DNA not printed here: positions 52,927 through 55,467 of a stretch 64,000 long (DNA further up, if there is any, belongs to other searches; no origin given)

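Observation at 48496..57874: Two PglL/O-antigen-ligase-like Wzy_C+TPR membrane proteins interleaved with S/T-rich surface proteins: candidate protein O-glycosylation system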

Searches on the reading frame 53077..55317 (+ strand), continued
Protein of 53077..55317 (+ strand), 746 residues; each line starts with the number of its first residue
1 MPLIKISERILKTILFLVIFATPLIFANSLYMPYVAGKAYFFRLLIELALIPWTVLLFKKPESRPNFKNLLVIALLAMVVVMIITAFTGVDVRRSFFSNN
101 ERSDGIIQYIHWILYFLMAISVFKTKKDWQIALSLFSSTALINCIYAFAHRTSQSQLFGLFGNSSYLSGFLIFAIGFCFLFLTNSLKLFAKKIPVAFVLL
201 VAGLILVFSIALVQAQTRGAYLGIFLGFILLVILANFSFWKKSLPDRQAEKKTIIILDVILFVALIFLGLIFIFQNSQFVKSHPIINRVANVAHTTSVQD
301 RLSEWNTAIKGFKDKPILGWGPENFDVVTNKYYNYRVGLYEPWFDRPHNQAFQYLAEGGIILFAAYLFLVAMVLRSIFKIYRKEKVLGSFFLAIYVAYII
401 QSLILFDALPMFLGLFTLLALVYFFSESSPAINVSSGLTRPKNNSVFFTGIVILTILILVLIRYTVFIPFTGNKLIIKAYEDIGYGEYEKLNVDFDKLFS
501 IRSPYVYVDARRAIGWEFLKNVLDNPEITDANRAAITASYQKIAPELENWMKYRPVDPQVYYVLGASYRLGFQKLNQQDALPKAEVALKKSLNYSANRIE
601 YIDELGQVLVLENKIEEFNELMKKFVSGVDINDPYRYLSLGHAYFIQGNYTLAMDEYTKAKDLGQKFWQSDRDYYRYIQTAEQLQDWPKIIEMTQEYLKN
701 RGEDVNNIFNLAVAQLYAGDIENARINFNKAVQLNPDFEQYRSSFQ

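Call 16: find_encoding_contigs(protein=P0004, flank=10000, max_places=2)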
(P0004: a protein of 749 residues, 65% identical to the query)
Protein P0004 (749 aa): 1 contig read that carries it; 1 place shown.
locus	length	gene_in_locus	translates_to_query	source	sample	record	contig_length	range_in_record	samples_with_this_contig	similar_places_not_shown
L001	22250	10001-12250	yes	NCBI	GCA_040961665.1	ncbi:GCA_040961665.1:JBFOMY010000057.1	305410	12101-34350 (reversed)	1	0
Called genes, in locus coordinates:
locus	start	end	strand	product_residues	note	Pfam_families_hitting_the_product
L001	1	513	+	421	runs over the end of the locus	-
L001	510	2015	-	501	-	PF13632:Glyco_trans_2_3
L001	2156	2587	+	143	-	PF03928:HbpS-like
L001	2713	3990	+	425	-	PF00089:Trypsin, PF10459:Peptidase_S46 (faint), PF13365:Trypsin_2, PF13180:PDZ_2, PF00595:PDZ (weak), PF17820:PDZ_6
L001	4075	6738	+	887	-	PF02861:Clp_N, PF13191:AAA_16 (weak), PF00004:AAA, PF17871:AAA_lid_9, PF07724:AAA_2, PF00004:AAA, PF07728:AAA_5, PF10431:ClpB_D2-small, +8 more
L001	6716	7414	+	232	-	-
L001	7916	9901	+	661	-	-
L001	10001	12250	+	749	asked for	PF04932:Wzy_C, PF00515:TPR_1 (faint), PF07719:TPR_2 (faint), PF13181:TPR_8 (faint), PF13424:TPR_12 (faint)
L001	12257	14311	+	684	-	PF04932:Wzy_C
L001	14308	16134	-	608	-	PF13727:CoA_binding_3, PF04321:RmlD_sub_bind, PF01073:3Beta_HSD, PF01370:Epimerase, PF02719:Polysacc_synt_2, PF16363:GDP_Man_Dehyd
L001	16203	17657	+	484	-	PF01943:Polysacc_synt, PF03023:MurJ, PF13440:Polysacc_synt_3, PF01554:MatE (weak)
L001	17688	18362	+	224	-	PF25087:GMPPB_C (faint), PF25247:LbH_GLGC (faint), PF25084:LbH_EIF2B (weak), PF00132:Hexapep, PF14602:Hexapep_2 (weak)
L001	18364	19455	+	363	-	PF01041:DegT_DnrJ_EryC1, PF01212:Beta_elim_lyase (weak)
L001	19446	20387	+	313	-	PF01408:GFO_IDH_MocA, PF22725:GFO_IDH_MocA_C3, PF02894:GFO_IDH_MocA_C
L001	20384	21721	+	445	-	PF01210:NAD_Gly3P_dh_N (weak), PF03446:NAD_binding_2, PF03721:UDPG_MGDP_dh_N, PF00984:UDPG_MGDP_dh, PF03720:UDPG_MGDP_dh_C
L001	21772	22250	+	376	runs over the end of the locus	PF13439:Glyco_transf_4, PF13477:Glyco_trans_4_2, PF00534:Glycos_transf_1, PF13692:Glyco_trans_1_4, PF13524:Glyco_trans_1_2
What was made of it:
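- The two paralogues lie side by side in L001, as expected for a polymerase/ligase pair (call 16).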

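Call 17: find_encoding_contigs(protein=P0026, flank=10000, max_places=2)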
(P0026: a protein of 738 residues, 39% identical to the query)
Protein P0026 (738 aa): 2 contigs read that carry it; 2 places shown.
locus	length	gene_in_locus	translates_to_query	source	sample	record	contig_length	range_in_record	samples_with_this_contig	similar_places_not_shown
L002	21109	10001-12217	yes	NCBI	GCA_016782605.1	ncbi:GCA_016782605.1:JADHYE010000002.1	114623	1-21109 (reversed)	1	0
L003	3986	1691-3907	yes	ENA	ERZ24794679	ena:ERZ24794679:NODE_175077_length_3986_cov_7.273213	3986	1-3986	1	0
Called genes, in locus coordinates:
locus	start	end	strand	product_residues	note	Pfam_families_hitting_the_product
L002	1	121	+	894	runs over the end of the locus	PF02861:Clp_N, PF13191:AAA_16 (weak), PF23569:NBD_SMAX1, PF00004:AAA, PF17871:AAA_lid_9, PF07724:AAA_2, PF07728:AAA_5, PF10431:ClpB_D2-small, +8 more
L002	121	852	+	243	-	PF13365:Trypsin_2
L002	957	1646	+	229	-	-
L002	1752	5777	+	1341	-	PF00633:HHH (faint), PF12836:HHH_3, PF14520:HHH_5 (faint), PF00932:LTD, PF13229:Beta_helix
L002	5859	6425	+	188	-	PF08220:HTH_DeoR (weak)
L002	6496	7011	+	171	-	PF04542:Sigma70_r2, PF08281:Sigma70_r4_2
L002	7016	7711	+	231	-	PF18915:DUF5667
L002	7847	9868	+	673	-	-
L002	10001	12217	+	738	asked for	PF04932:Wzy_C, PF00515:TPR_1 (faint), PF07719:TPR_2 (faint), PF13181:TPR_8 (faint), PF13424:TPR_12 (faint), PF23914:TPR_CcmH_CycH (faint)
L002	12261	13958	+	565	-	PF01471:PG_binding_1 (weak)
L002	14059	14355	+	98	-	-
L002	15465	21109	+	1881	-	?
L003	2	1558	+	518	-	?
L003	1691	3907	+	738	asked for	PF04932:Wzy_C, PF00515:TPR_1 (faint), PF07719:TPR_2 (faint), PF13181:TPR_8 (faint), PF13424:TPR_12 (faint), PF23914:TPR_CcmH_CycH (faint)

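Call 18: find_encoding_contigs(protein=P0037, flank=10000, max_places=2)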
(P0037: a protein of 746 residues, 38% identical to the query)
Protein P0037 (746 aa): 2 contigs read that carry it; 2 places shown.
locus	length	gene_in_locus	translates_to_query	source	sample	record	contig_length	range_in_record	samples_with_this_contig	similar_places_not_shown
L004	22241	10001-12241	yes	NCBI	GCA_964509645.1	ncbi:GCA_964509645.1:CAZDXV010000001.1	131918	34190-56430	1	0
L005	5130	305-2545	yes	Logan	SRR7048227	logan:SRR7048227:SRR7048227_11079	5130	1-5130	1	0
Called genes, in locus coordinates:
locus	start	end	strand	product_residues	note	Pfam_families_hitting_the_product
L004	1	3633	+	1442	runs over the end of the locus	PF00932:LTD, PF19190:BACON_2 (weak), PF00932:LTD (weak), PF13570:Beta-prop_ACSF4 (faint), PF13360:PQQ_2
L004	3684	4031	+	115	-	PF02604:PhdYeFM_antitox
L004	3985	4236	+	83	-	PF05016:ParE_toxin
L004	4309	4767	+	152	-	PF26346:Plectin_PPL (weak)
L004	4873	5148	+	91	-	-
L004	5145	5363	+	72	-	-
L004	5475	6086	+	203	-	PF08220:HTH_DeoR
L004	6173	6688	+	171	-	PF04542:Sigma70_r2, PF08281:Sigma70_r4_2, PF04545:Sigma70_r4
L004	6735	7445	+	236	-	PF18915:DUF5667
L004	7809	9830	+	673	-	-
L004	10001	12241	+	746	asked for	PF04932:Wzy_C, PF07719:TPR_2 (faint), PF13424:TPR_12 (faint), PF00515:TPR_1 (faint), PF13181:TPR_8 (faint), PF13428:TPR_14 (faint), PF14559:TPR_19 (faint), PF23914:TPR_CcmH_CycH (weak)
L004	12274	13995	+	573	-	-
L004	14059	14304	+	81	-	PF12728:HTH_17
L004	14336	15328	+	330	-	PF01073:3Beta_HSD, PF01370:Epimerase, PF02719:Polysacc_synt_2, PF04321:RmlD_sub_bind, PF07993:NAD_binding_4, PF16363:GDP_Man_Dehyd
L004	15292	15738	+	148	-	PF05523:FdtA, PF14667:Polysacc_synt_C, PF07883:Cupin_2 (weak)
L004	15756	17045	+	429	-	PF02737:3HCDH_N (weak), PF03446:NAD_binding_2, PF03721:UDPG_MGDP_dh_N, PF02558:ApbA (faint), PF00984:UDPG_MGDP_dh, PF03720:UDPG_MGDP_dh_C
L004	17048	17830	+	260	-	PF01408:GFO_IDH_MocA, PF02894:GFO_IDH_MocA_C, PF22725:GFO_IDH_MocA_C3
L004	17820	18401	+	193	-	PF25084:LbH_EIF2B (weak), PF25087:GMPPB_C (faint), PF00132:Hexapep, PF14602:Hexapep_2 (weak)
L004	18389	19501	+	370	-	PF00155:Aminotran_1_2 (weak), PF01041:DegT_DnrJ_EryC1, PF00266:Aminotran_5, PF01053:Cys_Met_Meta_PP, PF01212:Beta_elim_lyase (weak)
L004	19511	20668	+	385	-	PF02540:NAD_synthase (weak), PF06508:QueC (weak)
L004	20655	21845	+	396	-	PF13439:Glyco_transf_4, PF13477:Glyco_trans_4_2 (weak), PF13579:Glyco_trans_4_4, PF20706:GT4-conflict, PF00534:Glycos_transf_1, PF13692:Glyco_trans_1_4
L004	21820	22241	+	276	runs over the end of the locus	PF01209:Ubie_methyltran, PF02353:CMAS, PF13489:Methyltransf_23, PF07021:MetW, PF08241:Methyltransf_11, PF08242:Methyltransf_12, PF13649:Methyltransf_25, PF13847:Methyltransf_31, +5 more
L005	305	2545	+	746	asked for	PF04932:Wzy_C, PF07719:TPR_2 (faint), PF13424:TPR_12 (faint), PF00515:TPR_1 (faint), PF13181:TPR_8 (faint), PF13428:TPR_14 (faint), PF14559:TPR_19 (faint), PF23914:TPR_CcmH_CycH (weak)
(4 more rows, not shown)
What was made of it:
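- L002 and L004 share the upstream sigma70/DUF5667 genes as well (calls 17, 18).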

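Call 34: predict_structure(alignment_id=A1)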
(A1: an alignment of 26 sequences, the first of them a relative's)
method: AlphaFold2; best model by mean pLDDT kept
length: 746 residues; sequences in the alignment: 26
mean_pLDDT: 90.1   pTM: 0.87
mean pLDDT of the five models: 90.1, 89.8, 89.0, 88.5, 88.2
residues with pLDDT >= 90: 515; 70-90: 194; 50-70: 28; < 50: 9
segments of 3 or more residues with pLDDT < 50: 429-437
pLDDT, mean of each block of 10 residues (from residue 1): 92 98 93 89 97 93 91 97 95 86 86 97 95 97 95 83 90 96 83 87 96 90 93 85 63 87 91 89 84 72 90 95 89 71 71 95 97 97 92 96 79 96 81 46 80 94 93 94 93 95 88 92 86 94 94 88 96 93 96 88 94 94 90 92 93 97 93 94 97 96 93 96 96 95 88
secondary structure, 60 per line:
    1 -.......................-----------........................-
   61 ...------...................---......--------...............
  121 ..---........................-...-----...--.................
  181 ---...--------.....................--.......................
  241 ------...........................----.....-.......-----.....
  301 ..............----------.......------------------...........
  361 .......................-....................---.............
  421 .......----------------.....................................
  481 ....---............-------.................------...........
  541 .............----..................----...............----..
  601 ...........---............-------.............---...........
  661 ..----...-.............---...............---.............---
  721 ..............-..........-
elements in order (helices of 4 or more, strands of 3 or more residues): H2-24 H36-59 H70-88 H92-97 H106-122 H126-149 H164-180 H195-215 H218-240 H247-273 H278-282 H284-290 H296-314 H325-331 H350-383 H385-404 H408-427 H444-484 H488-499 H507-523 H530-553 H558-575 H580-594 H599-611 H615-626 H634-646 H650-662 H671-683 H687-701 H705-717 H721-734 H736-745
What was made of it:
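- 53077..55317 (+): Wzy2: 746-aa Wzy_C + TPR enzyme with 13 TM helices. It is the proposed O-oligosaccharyltransferase. AF2 pLDDT 90.1 (call 34).
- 54538..55311 (+): C-terminal TPR array of Wzy2 (aa 488-745), predicted to lie outside the cell. AF2 shows helical hairpins (call 34).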

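Call 37: fold_search(model_id=the predicted structure, library=pdb)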
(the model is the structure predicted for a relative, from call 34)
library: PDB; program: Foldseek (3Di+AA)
matches with E <= 10: 1275; with E <= 0.001: 30
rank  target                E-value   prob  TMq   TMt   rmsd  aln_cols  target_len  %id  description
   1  8chy                  9.0e-06  1.00  0.22  0.52   6.9       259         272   20  Crystal structure of an 8-repeat consensus TPR superhelix with Zinc. (released 2024-02-21)
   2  9qhb                  2.0e-05  1.00  0.23  0.53   6.5       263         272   20  Crystal structure of 16-repeat CTPR protein with eliminated coordination sites (released 2025-10-22)
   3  9qhc_B                4.2e-05  1.00  0.24  0.53   6.5       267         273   20  Crystal structure of 8-repeat CTPR protein with eliminated coordination sites (released 2025-10-22)
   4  6eou                  6.4e-05  1.00  0.22  0.42  10.4       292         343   15  O-GlcNAc transferase TPR domain with the intellectual disability associated mutation L254F (released 2018-05-09)
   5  8a3t_D                8.2e-05  1.00  0.23  0.29  24.8       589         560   15  S. cerevisiae APC/C-Cdh1 complex (released 2022-08-31)
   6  9ijj_l                8.8e-05  1.00  0.19  0.17  26.0       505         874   13  In situ structure of the central apparatus in mouse sperm axoneme. (released 2025-06-04)
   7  1w3b_A                1.5e-04  1.00  0.15  0.23  15.3       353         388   14  The superhelical TPR domain of O-linked GlcNAc transferase reveals structural similarities to importin alpha. (released 2004-09-09)
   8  1w3b_B                1.6e-04  1.00  0.23  0.42  10.4       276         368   16  The superhelical TPR domain of O-linked GlcNAc transferase reveals structural similarities to importin alpha. (released 2004-09-09)
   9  9qhc_A                1.8e-04  1.00  0.24  0.54   6.4       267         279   20  Crystal structure of 8-repeat CTPR protein with eliminated coordination sites (released 2025-10-22)
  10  8qxd_N                2.3e-04  1.00  0.21  0.20  26.7       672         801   12  Cryo-EM structure of the cross-exon pre-B complex (released 2024-05-22)
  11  9ijj_k                2.4e-04  1.00  0.20  0.17  24.7       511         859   12  In situ structure of the central apparatus in mouse sperm axoneme. (released 2025-06-04)
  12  7ntf_B                2.5e-04  1.00  0.20  0.19  11.0       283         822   17  Cryo-EM structure of unliganded O-GlcNAc transferase (released 2021-11-17)
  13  6xt9_D                2.6e-04  1.00  0.20  0.35  10.1       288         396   14  Subunits BBS 1,4,8,9,18 of the human BBSome complex (released 2020-01-29)
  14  8pkp_V                2.9e-04  1.00  0.23  0.31  25.1       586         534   13  Cryo-EM structure of the apo Anaphase-promoting complex/cyclosome (APC/C) at 3.2 Angstrom resolution (released 2023-07-19)
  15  9rtt_Q                3.8e-04  1.00  0.25  0.22  31.4       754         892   11  Activated Elongation Complex with IWS1 and ELOF1 (released 2025-09-03)
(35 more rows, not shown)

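Call 70: search_solved_structures(query=A1, max_evalue=0.01, show_alignments=0)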
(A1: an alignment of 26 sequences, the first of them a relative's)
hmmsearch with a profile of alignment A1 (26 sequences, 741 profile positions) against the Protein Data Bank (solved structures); distinct sequences matched with E-value up to 0.01: 340 (the best 60 are shown).
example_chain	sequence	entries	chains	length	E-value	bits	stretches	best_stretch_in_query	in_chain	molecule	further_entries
9qhb_A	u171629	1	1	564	1.1e-90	308.1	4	553-729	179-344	Engineered tetratricopeptide repeat protein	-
8bu0_A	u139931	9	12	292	1.3e-42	149.2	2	591-733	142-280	Consensus tetratricopeptide repeat protein | Crystal structure of an 8-repeat consensus TPR superhelix with Zinc. | Monomer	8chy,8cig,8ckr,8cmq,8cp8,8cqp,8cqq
9qhc_A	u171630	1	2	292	1.5e-42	149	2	560-736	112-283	Engineered tetratricopeptide repeat protein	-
7yeh_B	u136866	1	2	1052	1.8e-35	125.7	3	563-731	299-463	UDP-N-acetylglucosamine--peptide N-acetylglucosaminyltransferase 110 kDa subunit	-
7ntf_A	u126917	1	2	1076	3.5e-35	124.7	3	563-731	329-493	Isoform 1 of UDP-N-acetylglucosamine--peptide N-acetylglucosaminyltransferase 110 kDa subu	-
7yea_A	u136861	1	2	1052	5.9e-35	123.9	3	564-731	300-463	UDP-N-acetylglucosamine--peptide N-acetylglucosaminyltransferase 110 kDa subunit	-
1w3b_A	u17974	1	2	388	6.3e-28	100.7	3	564-669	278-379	UDP-N-ACETYLGLUCOSAMINE--PEPTIDE N-ACETYLGLUCOSAMINYLTRANSFERASE 110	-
6eou_A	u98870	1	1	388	8.2e-28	100.3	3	564-669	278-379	UDP-N-acetylglucosamine--peptide N-acetylglucosaminyltransferase 110 kDa subunit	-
8fgw_D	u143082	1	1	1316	1.1e-27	99.9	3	588-729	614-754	Tetratricopeptide repeat protein 21B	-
8bbe_D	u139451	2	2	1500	4.3e-27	98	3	588-729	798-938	SNAP-tag,Tetratricopeptide repeat protein 21B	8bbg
5i9g_C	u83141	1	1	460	8.2e-27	97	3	560-734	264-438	pentatricopeptide repeat protein dPPR-U8C2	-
5i9d_A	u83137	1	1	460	2.6e-24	88.8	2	565-734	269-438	pentatricopeptide repeat protein dPPR-U8A2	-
5i9f_A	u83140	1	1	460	5e-24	87.8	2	560-734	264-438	pentatricopeptide repeat protein dPPR-U10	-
5i9h_A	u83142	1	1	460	5e-24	87.8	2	560-734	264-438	pentatricopeptide repeat protein dPPR-U8G2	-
8ch0_A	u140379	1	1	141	4.8e-22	81.3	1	593-728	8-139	Consensus tetratricopeptide repeat protein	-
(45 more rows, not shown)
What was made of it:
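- Checked: At family-profile level they extend over about 530-737 (call 70).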
